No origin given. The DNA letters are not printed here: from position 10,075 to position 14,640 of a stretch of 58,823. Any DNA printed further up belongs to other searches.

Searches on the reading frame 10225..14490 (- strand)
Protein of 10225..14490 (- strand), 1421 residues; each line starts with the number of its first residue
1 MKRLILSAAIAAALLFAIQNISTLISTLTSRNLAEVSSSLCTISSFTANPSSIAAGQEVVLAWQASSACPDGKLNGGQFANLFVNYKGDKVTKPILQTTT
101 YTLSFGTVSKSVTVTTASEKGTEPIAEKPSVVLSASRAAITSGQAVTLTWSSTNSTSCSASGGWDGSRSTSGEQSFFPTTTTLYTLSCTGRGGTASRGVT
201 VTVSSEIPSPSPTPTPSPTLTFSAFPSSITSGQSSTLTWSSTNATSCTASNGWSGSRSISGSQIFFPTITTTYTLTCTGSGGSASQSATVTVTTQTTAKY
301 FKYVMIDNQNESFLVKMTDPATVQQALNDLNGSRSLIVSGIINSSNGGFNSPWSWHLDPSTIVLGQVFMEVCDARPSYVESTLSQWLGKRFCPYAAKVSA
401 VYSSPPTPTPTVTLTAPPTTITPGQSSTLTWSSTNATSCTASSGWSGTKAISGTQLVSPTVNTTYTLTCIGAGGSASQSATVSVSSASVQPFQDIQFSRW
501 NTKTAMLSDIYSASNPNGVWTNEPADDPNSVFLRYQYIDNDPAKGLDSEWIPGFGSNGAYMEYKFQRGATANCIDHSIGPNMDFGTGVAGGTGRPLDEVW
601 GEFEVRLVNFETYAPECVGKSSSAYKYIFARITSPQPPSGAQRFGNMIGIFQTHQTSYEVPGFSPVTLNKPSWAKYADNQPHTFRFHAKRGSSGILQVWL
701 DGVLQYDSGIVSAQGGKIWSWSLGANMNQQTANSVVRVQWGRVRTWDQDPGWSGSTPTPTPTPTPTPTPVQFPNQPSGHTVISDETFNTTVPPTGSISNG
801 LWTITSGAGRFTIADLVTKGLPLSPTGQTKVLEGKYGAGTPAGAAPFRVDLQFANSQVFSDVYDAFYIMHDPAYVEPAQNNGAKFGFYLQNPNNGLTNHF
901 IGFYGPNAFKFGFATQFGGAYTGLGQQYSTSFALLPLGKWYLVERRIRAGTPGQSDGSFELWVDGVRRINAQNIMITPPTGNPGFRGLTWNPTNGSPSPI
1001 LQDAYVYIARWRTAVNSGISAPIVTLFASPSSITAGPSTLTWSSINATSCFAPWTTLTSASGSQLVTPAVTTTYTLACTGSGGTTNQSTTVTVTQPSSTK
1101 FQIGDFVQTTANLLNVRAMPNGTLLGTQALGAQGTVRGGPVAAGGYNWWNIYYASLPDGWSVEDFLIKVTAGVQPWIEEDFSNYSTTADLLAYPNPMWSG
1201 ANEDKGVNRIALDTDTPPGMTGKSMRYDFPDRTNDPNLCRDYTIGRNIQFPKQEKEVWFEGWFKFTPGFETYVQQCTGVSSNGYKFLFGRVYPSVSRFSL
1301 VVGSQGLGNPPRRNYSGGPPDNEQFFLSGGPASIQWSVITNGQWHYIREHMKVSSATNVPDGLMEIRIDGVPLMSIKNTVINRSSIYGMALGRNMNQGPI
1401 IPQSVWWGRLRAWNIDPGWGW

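Call 83: search_protein_families(library=pfam, proteins=[window:10225-14490:-])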
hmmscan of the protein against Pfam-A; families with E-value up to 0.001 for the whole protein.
window:10225-14490:- (1421 aa): 3 families
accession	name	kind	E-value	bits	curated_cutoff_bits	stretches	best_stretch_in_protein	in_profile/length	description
PF23621.1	BP74_N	-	5.2e-25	88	27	1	304-401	6-110/114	BP74 N-terminal domain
PF21294.4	Polysacc_lyase_14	-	8.2e-05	22.9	27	0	937-977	139-179/215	Polysaccharide lyase 14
PF14099.13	Polysacc_lyase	-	0.00016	22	29.9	0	928-979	133-182/210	Polysaccharide lyase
